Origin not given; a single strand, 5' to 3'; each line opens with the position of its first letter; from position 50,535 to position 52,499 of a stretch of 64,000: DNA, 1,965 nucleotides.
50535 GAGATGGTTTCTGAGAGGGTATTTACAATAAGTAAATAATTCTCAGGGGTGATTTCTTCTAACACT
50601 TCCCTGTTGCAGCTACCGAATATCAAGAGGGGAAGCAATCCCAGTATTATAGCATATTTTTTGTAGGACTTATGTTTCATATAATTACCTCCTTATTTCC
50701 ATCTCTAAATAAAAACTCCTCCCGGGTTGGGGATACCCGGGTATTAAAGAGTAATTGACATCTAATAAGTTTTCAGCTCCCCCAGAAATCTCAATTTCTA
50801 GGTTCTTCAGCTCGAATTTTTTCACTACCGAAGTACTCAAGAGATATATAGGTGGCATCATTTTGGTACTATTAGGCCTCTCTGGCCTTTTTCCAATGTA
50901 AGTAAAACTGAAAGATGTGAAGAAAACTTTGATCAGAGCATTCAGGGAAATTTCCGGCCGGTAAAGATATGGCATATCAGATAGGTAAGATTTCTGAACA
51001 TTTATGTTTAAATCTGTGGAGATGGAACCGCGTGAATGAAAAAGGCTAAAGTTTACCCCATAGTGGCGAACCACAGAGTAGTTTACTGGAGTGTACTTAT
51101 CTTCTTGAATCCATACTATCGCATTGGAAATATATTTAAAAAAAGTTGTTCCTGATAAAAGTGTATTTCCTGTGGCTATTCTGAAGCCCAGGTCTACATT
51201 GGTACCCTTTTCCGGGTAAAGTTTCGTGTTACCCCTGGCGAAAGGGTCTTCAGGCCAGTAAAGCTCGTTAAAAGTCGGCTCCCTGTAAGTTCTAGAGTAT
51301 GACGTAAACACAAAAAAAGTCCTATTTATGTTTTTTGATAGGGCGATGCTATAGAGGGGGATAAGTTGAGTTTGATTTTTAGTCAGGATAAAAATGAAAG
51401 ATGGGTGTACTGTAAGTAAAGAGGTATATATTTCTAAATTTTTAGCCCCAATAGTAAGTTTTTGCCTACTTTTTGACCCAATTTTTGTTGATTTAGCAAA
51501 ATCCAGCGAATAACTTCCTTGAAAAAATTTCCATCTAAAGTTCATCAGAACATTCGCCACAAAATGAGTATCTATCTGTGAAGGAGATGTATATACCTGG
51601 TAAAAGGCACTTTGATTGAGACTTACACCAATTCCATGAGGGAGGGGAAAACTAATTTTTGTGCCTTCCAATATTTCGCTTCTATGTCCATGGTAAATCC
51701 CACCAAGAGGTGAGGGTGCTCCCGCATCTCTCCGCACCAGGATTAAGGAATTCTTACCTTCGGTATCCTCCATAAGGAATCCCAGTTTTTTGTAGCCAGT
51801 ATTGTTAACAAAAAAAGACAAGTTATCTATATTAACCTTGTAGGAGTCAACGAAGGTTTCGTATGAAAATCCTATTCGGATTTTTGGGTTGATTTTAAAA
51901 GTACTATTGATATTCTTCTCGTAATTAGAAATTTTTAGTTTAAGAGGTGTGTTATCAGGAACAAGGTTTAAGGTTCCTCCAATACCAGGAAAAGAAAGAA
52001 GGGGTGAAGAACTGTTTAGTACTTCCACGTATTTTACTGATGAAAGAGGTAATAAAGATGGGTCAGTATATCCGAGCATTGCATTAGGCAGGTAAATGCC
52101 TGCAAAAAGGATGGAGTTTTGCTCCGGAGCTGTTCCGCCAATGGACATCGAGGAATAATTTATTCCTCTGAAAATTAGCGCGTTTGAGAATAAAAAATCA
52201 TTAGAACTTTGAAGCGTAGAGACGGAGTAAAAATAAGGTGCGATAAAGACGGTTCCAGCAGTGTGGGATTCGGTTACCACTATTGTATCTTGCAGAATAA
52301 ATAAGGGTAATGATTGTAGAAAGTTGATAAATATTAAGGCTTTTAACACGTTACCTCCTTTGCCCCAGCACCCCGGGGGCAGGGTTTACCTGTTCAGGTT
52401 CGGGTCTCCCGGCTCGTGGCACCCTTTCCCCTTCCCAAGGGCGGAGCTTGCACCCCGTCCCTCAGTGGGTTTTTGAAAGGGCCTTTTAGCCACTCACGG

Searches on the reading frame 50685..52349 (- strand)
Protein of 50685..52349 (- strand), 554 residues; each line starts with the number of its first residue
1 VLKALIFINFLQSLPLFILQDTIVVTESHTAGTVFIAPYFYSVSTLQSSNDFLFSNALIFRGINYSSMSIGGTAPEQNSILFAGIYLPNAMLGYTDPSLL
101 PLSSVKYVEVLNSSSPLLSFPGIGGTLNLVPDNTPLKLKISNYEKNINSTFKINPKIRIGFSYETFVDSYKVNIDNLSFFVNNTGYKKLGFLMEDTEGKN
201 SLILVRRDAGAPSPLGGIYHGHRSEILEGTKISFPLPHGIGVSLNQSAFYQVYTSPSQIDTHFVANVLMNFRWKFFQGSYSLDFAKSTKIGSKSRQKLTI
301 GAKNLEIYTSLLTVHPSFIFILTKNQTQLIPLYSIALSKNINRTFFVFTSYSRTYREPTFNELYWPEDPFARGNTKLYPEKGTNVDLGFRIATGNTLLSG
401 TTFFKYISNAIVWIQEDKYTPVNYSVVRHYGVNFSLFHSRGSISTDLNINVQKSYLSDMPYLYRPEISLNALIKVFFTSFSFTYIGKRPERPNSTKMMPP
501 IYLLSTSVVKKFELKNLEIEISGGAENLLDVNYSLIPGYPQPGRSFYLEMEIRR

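Call 43: search_protein_families(library=pfam, proteins=[window:50685-52349:-], max_evalue=0.00001)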
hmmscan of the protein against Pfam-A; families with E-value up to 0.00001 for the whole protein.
window:50685-52349:- (554 aa): 1 family
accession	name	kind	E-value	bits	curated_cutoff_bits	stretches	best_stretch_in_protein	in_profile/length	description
PF00593.30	TonB_dep_Rec_b-barrel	-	2.2e-14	54.6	27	1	224-470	113-372/436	TonB dependent receptor-like, beta-barrel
